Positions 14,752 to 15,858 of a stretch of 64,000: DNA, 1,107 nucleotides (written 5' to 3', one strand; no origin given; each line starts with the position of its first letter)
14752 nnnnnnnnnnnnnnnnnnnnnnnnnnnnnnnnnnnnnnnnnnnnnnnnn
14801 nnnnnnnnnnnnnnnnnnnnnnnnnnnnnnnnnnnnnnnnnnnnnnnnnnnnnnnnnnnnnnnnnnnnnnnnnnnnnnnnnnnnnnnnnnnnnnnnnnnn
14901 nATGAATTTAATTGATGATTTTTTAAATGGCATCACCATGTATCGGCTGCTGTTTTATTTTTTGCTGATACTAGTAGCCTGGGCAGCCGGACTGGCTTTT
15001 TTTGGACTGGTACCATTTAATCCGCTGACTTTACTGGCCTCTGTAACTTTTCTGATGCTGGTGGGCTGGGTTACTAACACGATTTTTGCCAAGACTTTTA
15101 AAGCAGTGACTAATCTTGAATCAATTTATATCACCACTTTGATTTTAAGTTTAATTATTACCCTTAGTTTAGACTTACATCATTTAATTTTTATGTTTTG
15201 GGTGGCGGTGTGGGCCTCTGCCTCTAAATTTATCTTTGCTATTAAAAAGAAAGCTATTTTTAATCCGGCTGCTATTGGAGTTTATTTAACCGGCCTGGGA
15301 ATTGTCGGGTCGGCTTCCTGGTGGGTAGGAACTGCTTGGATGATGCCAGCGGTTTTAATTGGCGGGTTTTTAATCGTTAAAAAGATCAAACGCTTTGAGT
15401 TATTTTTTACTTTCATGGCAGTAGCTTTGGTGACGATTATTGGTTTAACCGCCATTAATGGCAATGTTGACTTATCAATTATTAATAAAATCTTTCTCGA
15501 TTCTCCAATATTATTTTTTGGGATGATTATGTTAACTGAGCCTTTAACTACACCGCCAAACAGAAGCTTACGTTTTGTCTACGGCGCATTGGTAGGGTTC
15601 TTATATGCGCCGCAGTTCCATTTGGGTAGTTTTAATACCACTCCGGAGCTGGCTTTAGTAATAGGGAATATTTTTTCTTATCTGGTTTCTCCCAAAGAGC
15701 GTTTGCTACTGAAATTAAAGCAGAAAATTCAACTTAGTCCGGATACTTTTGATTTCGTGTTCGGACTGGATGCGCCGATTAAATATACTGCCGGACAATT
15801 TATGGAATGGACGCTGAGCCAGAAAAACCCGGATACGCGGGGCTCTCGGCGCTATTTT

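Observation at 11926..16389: Extracytosolic flavinylation module (FMN-binding protein + ApbE + membrane FNR-like reductase) adjacent to a two-component system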

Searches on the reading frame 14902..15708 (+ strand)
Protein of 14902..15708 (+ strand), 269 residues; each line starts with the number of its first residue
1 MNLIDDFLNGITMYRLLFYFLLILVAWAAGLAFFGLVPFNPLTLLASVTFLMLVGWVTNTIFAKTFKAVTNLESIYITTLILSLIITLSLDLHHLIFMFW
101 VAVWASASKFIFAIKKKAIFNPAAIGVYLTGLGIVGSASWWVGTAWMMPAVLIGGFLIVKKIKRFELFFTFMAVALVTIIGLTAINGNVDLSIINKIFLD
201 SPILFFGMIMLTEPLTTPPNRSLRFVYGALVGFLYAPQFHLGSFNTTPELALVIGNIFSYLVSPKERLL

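Call 5: search_protein_families(library=pfam, proteins=[window:14902-15708:+], max_evalue=10)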
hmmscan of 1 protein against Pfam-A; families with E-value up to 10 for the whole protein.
seq(269 aa): 0 families
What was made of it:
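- Tried and rejected: Direct Pfam scan of the 269-aa membrane domain at E<=10 found nothing (call 5).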

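Call 18: search_solved_structures(query=A2, max_evalue=10, show_alignments=3)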
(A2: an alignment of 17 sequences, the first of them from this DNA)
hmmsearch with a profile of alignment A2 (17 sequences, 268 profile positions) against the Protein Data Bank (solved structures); distinct sequences matched with E-value up to 10: 1.
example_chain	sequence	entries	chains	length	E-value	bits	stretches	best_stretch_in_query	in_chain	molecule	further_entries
8ahx_D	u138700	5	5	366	4e-05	26.5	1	150-256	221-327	Ion-translocating oxidoreductase complex subunit D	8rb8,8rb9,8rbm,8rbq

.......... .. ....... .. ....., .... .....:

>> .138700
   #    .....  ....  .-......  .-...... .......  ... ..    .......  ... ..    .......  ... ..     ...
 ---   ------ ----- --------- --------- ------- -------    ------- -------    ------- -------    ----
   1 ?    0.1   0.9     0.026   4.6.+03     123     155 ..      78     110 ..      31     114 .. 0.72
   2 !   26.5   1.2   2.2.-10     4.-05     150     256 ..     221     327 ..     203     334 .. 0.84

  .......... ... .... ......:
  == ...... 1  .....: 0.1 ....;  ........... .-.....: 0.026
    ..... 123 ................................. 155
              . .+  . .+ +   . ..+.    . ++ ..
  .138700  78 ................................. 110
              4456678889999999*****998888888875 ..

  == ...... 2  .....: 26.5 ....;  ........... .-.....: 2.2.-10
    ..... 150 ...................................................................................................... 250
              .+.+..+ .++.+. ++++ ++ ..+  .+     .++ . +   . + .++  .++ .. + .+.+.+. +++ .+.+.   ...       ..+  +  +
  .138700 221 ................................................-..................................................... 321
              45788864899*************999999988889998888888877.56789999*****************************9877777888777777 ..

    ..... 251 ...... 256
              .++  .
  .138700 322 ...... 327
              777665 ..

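Call 40: predict_structure(alignment_id=A2)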
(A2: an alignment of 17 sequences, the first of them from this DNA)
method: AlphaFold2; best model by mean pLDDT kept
length: 268 residues; sequences in the alignment: 17
mean_pLDDT: 81.3   pTM: 0.79
mean pLDDT of the five models: 81.3, 80.5, 79.5, 78.8, 76.0
residues with pLDDT >= 90: 45; 70-90: 185; 50-70: 34; < 50: 4
segments of 3 or more residues with pLDDT < 50: 266-268
pLDDT, mean of each block of 10 residues (from residue 1): 81 88 92 87 89 91 84 84 78 83 85 68 78 64 86 89 88 90 79 79 86 74 87 75 65 81 57
secondary structure, 60 per line:
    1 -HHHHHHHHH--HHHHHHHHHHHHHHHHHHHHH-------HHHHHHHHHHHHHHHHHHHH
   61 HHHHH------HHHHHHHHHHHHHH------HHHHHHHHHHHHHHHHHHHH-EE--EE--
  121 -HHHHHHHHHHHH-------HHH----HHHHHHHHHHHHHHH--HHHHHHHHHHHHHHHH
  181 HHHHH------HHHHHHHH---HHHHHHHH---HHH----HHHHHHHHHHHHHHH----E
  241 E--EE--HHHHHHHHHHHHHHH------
elements in order: H2-10 H13-33 H41-65 H72-85 H92-111 H122-133 H148-162 H165-185 H192-199 H203-210 H221-235 H248-262

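Call 44: fold_search(model_id=the predicted structure, library=pdb)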
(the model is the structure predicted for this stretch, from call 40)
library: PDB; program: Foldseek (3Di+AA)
matches with E <= 10: 70; with E <= 0.001: 9
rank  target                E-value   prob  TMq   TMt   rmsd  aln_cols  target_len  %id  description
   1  9eri_D                1.2e-05  1.00  0.70  0.60   4.7       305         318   16  Cryo-EM structure of sodium pumping Rnf complex from Acetobacterium woodii bound to NADH (released 2025-03-05)
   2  9uuu_B                1.4e-04  1.00  0.59  0.43   6.1       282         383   15  Cryo-EM structure of Na+-translocating NADH-ubiquinone oxidoreductase from Vibrio cholerae reduced by NADH (released 2025-06-25)
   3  8rbq_D                1.5e-04  1.00  0.70  0.62   5.4       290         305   15  Cryo-EM structure of the NADH:ferredoxin oxidoreductase RNF from Azotobacter vinelandii, dithionite reduced (released 2024-06-26)
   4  8ahx_D                1.5e-04  1.00  0.70  0.55   6.3       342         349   13  Cryo-EM structure of the nitrogen-fixation associated NADH:ferredoxin oxidoreductase RNF from Azotobacter vinelandii (released 2023-11-01)
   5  7zc6_D                2.2e-04  1.00  0.68  0.61   5.3       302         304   20  Na+ - translocating ferredoxin: NAD+ reductase (Rnf) of C. tetanomorphum (released 2022-09-28)
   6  7xk3_B                2.3e-04  1.00  0.61  0.44   6.4       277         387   15  Cryo-EM structure of Na+-pumping NADH-ubiquinone oxidoreductase from Vibrio cholerae, state 1 (released 2022-07-20)
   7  7xk6_B                4.7e-04  1.00  0.58  0.39   7.2       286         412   15  Cryo-EM structure of Na+-pumping NADH-ubiquinone oxidoreductase from Vibrio cholerae, with aurachin D-42 (released 2022-07-20)
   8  9ud3_B                6.4e-04  1.00  0.58  0.42   5.6       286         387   16  Cryo-EM structure of Na+-translocating NADH-ubiquinone oxidoreductase NqrB-T236Y mutant from Vibrio cholerae (released 2025-06-25)
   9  9lrr_B                7.9e-04  1.00  0.62  0.42   5.1       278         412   15  Cryo-EM structure of Na+-translocating NADH-ubiquinone oxidoreductase NqrB-G141A mutant from Vibrio cholerae with boun (released 2025-04-23)
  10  8a1x_B                1.6e-03  1.00  0.58  0.41   5.8       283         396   15  Sodium pumping NADH-quinone oxidoreductase with inhibitor DQA (released 2023-06-14)
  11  8ad0_B                2.6e-03  1.00  0.64  0.46   5.2       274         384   16  X-ray structure of Na+-NQR from Vibrio cholerae in different conformation at 3.1 A (released 2023-07-12)
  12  8acw_B                3.3e-03  1.00  0.63  0.46   6.0       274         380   16  X-ray structure of Na+-NQR from Vibrio cholerae at 3.4 A resolution (released 2023-07-12)
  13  8a1v_B                3.4e-03  1.00  0.59  0.41   6.4       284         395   16  Sodium pumping NADH-quinone oxidoreductase with substrate Q2 (released 2023-06-14)
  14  8evu_B                5.1e-03  1.00  0.64  0.43   5.5       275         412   16  Cryo EM structure of Vibrio cholerae NQR (released 2022-11-16)
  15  8a1t_B                7.1e-03  1.00  0.62  0.44   5.2       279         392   16  Sodium pumping NADH-quinone oxidoreductase (released 2023-06-14)
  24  7lci_R                3.6e+00  0.04  0.18  0.14  20.1       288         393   16  PF 06882961 bound to the glucagon-like peptide-1 receptor (GLP-1R):Gs complex (released 2021-01-20)
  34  7s8l_R                5.5e+00  0.02  0.16  0.16  18.8       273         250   12  CryoEM structure of Gq-coupled MRGPRX2 with peptide agonist Cortistatin-14 (released 2021-11-17)
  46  7vv5_R                6.8e+00  0.02  0.16  0.16  21.3       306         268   11  Cryo-EM structure of pseudoallergen receptor MRGPRX2 complex with C48/80, state1 (released 2021-12-01)
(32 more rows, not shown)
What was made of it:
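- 14902..15705 (+): NqrB/RnfD-like membrane domain (aa 1-268, about ten helices) of the fusion protein. It lacks the flavinylated loop. The AF2 model (pLDDT 81) has RnfD/NqrB chains as all 15 best PDB matches, TM-score 0.58-0.70 (calls 40, 44).
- Closest known: Rnf complex, RnfC-RnfD-RnfG branch. Same: The RnfD/NqrB fold (call 44).
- After RnfD/NqrB, the next fold matches are urea transporters and Amt/Rh proteins, but at E of about 1 (call 44).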

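Call 65: search_protein_representatives(alignment_id=A2)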
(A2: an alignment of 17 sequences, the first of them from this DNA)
Query: 17 sequences, 268 profile positions. Proteins with E-value up to 0.001 (for the whole library): 2541; up to 1e-10: 1364; up to 1e-30: 592. The best 150 are listed.
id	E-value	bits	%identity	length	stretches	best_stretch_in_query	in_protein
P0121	1.9e-114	398.1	-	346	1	2-268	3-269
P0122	5.4e-107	373.7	-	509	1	1-268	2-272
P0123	2.2e-106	371.7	-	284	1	1-266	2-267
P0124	1.8e-100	352.4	-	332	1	2-268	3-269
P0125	1.1e-99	349.7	-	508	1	1-268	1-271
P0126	1.8e-98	345.8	-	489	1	1-267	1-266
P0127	3.4e-98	344.9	-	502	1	3-267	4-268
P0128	1.0e-97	343.3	-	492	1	1-268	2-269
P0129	5.3e-95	334.4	-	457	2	1-180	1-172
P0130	3.5e-93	328.5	-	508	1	4-268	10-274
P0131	6.5e-91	321.0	-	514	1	1-266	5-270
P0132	1.0e-90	320.3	-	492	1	13-268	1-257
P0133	8.4e-90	317.4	-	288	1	3-267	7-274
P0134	2.2e-89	316.0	-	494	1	13-268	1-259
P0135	5.2e-89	314.7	-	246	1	1-234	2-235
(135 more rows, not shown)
